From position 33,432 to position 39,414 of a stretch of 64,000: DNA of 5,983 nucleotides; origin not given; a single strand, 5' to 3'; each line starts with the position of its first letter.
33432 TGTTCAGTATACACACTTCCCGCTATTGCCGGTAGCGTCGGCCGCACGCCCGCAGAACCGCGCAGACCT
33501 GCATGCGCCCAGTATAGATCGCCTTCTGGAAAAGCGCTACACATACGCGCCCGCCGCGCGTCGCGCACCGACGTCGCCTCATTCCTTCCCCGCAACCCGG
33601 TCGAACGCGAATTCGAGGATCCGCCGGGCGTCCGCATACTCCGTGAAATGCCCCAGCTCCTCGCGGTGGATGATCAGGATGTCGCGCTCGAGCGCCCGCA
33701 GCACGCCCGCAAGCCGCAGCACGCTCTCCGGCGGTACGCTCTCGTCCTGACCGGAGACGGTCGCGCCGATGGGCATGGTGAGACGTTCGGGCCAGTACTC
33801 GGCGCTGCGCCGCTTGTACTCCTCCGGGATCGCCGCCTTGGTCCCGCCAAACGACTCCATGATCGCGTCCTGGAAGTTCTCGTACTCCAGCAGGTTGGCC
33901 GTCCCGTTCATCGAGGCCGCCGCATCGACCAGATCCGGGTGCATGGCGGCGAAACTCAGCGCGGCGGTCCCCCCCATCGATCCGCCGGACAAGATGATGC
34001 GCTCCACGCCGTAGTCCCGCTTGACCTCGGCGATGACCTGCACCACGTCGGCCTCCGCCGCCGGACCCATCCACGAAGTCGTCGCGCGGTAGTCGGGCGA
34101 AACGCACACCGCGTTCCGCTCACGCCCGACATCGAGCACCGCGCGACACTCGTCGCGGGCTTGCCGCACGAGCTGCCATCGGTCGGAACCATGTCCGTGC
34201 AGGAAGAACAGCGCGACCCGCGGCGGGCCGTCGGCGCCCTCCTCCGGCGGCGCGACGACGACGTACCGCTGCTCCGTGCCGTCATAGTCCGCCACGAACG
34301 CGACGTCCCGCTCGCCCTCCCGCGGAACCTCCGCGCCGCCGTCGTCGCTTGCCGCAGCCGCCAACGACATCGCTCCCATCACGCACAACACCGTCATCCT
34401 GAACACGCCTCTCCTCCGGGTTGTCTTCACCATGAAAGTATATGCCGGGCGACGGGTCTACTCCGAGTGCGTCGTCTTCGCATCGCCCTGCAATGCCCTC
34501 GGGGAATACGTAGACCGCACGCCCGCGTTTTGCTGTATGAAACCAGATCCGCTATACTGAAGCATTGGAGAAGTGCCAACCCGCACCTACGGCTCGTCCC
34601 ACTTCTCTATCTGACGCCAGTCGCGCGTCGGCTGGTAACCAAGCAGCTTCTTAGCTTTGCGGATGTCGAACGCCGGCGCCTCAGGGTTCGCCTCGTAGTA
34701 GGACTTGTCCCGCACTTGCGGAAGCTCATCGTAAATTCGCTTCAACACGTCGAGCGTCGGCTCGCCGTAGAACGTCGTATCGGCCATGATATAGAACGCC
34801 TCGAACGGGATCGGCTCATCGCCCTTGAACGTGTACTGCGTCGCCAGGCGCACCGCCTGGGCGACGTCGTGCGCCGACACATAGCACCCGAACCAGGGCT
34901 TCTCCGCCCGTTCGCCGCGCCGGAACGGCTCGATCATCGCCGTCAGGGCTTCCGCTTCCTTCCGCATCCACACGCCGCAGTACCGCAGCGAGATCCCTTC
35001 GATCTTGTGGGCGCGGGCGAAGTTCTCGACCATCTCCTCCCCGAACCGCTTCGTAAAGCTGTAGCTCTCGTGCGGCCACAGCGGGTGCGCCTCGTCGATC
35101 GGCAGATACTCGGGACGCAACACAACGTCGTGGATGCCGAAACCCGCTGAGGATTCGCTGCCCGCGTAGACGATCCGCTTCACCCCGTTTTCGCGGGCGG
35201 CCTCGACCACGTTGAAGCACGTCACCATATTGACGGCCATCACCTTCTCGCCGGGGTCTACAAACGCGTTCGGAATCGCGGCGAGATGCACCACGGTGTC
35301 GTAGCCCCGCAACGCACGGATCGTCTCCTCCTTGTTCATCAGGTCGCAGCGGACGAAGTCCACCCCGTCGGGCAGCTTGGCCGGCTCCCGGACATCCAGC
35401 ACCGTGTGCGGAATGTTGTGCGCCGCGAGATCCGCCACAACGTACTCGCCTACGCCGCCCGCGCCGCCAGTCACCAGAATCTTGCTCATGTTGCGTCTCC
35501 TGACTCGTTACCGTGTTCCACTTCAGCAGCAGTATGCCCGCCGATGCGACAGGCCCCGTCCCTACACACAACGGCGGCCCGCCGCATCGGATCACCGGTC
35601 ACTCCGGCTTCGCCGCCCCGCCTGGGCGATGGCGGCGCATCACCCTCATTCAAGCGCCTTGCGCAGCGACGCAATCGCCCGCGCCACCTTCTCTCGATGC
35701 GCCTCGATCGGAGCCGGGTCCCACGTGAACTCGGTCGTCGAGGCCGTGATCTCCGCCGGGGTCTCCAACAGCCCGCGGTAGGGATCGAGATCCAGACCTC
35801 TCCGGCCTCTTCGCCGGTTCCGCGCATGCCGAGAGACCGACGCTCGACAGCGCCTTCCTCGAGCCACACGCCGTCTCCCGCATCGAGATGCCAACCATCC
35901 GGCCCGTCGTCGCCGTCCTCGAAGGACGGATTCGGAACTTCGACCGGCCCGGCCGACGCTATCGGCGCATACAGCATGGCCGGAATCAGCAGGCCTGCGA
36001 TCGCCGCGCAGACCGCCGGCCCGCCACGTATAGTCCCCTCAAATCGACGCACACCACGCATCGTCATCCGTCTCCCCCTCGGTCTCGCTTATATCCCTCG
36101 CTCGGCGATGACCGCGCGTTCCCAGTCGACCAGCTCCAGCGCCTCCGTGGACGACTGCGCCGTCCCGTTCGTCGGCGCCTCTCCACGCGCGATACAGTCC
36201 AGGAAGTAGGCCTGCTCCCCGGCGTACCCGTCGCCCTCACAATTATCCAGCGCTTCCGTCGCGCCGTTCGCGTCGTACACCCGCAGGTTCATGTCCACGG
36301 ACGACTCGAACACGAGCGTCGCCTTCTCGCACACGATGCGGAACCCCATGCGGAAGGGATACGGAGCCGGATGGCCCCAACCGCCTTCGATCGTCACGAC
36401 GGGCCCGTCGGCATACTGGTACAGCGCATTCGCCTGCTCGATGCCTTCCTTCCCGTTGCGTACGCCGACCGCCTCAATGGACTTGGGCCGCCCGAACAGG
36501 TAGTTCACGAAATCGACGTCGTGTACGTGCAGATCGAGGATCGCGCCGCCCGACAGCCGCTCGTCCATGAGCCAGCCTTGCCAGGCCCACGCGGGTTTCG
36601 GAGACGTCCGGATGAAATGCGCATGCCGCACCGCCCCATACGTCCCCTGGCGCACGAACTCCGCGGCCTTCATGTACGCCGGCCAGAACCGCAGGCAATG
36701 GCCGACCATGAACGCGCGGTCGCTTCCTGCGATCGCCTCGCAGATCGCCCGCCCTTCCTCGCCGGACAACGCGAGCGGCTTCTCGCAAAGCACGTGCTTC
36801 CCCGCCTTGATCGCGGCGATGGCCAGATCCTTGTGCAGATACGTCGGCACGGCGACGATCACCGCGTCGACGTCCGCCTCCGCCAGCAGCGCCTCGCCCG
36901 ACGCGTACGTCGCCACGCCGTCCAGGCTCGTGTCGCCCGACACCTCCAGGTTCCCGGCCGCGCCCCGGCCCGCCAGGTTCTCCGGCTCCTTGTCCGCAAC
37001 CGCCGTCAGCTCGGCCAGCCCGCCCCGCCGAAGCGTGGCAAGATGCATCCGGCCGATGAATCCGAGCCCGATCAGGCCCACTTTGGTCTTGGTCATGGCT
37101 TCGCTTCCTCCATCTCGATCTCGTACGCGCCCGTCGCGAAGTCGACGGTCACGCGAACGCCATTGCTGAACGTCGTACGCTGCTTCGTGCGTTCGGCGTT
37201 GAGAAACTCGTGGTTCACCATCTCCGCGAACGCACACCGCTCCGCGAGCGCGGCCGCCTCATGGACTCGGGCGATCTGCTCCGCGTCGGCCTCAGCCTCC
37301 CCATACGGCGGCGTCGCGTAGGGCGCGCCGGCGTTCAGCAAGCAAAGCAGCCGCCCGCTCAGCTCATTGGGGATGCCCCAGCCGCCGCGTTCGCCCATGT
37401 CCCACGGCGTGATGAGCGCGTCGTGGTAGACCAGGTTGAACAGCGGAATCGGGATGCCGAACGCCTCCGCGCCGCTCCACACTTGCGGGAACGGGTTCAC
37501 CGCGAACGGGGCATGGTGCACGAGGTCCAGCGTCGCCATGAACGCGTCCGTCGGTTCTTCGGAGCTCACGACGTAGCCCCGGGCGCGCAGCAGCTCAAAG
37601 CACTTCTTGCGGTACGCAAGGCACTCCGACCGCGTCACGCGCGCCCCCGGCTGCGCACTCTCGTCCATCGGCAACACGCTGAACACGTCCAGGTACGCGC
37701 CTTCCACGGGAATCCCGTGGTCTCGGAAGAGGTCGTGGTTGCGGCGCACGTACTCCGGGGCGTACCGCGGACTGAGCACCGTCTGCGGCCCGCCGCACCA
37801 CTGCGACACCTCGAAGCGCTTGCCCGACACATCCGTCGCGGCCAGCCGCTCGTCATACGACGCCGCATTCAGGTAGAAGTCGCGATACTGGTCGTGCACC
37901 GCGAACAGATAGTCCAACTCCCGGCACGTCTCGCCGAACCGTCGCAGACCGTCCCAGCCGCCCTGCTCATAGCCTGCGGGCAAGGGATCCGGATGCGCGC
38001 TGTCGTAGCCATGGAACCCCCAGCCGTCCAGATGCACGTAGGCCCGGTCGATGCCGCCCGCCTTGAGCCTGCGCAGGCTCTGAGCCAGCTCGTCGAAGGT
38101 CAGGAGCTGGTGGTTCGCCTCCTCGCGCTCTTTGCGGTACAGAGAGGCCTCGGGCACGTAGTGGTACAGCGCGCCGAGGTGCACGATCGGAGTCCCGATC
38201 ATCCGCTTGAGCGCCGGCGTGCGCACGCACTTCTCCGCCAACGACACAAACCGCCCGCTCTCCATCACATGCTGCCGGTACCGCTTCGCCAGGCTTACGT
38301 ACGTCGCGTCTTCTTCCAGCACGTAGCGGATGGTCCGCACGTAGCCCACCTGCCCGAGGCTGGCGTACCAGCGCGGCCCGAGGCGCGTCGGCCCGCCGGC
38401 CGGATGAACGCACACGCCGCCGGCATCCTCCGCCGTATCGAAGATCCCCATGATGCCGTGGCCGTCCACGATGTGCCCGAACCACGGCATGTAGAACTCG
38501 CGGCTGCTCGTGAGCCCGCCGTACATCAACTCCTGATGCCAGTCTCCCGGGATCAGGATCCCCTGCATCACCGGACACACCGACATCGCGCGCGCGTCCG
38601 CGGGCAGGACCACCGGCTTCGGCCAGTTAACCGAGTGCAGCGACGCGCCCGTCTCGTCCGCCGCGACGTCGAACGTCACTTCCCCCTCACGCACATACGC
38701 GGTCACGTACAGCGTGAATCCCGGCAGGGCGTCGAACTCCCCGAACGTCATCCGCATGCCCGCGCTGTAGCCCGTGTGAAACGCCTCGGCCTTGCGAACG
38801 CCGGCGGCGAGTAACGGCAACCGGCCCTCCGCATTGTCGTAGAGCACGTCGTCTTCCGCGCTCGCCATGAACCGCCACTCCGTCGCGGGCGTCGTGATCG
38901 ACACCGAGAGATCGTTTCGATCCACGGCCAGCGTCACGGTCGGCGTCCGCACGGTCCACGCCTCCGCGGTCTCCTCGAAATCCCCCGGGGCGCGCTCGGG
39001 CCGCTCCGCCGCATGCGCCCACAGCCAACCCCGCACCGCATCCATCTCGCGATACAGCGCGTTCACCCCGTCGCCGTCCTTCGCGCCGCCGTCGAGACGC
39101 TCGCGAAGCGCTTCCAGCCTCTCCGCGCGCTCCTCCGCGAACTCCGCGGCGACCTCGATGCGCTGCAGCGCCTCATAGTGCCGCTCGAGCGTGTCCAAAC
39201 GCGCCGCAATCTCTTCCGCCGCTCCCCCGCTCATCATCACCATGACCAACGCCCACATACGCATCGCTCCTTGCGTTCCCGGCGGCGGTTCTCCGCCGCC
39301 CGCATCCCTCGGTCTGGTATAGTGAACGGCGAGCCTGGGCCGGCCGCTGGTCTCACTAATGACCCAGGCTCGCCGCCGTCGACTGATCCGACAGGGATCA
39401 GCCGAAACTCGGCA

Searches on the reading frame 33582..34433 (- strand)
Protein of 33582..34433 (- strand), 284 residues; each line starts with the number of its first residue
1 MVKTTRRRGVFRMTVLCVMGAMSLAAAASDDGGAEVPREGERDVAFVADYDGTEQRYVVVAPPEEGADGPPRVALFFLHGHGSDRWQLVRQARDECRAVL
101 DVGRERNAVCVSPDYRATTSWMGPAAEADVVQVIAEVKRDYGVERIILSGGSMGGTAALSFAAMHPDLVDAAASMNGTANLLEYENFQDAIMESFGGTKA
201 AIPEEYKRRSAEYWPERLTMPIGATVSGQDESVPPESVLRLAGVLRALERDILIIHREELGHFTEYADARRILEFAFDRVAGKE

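Call 84: search_protein_families(library=pfam, proteins=[window:33582-34433:-], max_evalue=0.001)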
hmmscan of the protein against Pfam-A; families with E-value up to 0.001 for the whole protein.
window:33582-34433:- (284 aa): 6 families
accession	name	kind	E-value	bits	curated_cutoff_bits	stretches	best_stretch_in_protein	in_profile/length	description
PF00326.27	Peptidase_S9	-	1.7e-11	44.4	22.6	1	129-271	47-196/213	Prolyl oligopeptidase family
PF00561.26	Abhydrolase_1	-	8.1e-09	35.9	25.8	1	128-202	53-127/245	alpha/beta hydrolase fold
PF07859.19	Abhydrolase_3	-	7.7e-06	26.2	25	1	96-164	18-91/210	alpha/beta hydrolase fold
PF12146.15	Hydrolase_4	-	1.5e-05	24.8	27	1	128-184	60-116/239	Serine aminopeptidase, S33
PF00756.26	Esterase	-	6.8e-05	23.2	22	1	129-182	101-153/251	Putative esterase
PF01738.24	DLH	-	0.00022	21.3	21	0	136-245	89-169/217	Dienelactone hydrolase family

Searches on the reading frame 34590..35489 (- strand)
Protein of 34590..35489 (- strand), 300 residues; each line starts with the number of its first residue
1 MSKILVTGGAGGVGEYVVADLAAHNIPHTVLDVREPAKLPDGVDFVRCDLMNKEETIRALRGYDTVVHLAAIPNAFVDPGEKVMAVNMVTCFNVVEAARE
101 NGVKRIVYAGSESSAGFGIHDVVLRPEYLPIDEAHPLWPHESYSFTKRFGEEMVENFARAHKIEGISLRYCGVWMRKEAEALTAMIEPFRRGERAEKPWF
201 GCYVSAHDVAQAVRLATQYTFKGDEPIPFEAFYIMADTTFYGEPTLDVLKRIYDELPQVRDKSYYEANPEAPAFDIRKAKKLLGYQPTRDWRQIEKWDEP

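Call 84: search_protein_families(library=pfam, proteins=[window:34590-35489:-], max_evalue=0.001)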
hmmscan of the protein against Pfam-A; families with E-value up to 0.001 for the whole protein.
window:34590-35489:- (300 aa): 9 families
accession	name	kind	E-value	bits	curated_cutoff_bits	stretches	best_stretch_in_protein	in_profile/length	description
PF01370.27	Epimerase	-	1.1e-29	104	20.9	1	4-224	1-232/240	NAD dependent epimerase/dehydratase family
PF16363.11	GDP_Man_Dehyd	-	7e-18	65.6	27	1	5-169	1-179/332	GDP-mannose 4,6 dehydratase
PF01073.25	3Beta_HSD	-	3.5e-17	62.8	22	1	5-238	1-252/280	3-beta hydroxysteroid dehydrogenase/isomerase family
PF13460.12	NAD_binding_10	-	1.9e-12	47.9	27.2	1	8-111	1-98/184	NAD(P)H-binding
PF04321.23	RmlD_sub_bind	-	3.1e-09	36.7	27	1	3-191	2-169/287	RmlD substrate binding domain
PF05368.20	NmrA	-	3.5e-07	30.5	27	1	2-110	3-106/298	NmrA-like family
PF07993.18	NAD_binding_4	-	2.5e-06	27.3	20.1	1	54-169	80-203/258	Male sterility protein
PF02719.21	Polysacc_synt_2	-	0.00012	21.8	20.2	0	4-108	1-125/293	Polysaccharide biosynthesis protein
PF03435.24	Sacchrp_dh_NADP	-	0.00045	21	25.1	0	9-70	5-76/129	Saccharopine dehydrogenase NADP binding domain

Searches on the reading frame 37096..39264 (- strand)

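Call 84: search_protein_families(library=pfam, proteins=[window:37096-39264:-], max_evalue=0.001)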
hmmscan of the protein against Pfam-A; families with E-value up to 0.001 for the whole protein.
window:37096-39264:- (723 aa): 2 families
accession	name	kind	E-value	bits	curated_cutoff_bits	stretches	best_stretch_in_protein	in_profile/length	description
PF18952.6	DUF5696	-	3e-19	69.4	25.6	1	311-588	198-470/612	Family of unknown function (DUF5696)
PF12905.13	Glyco_hydro_101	-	7.1e-05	22.8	25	1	409-480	60-132/272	Endo-alpha-N-acetylgalactosaminidase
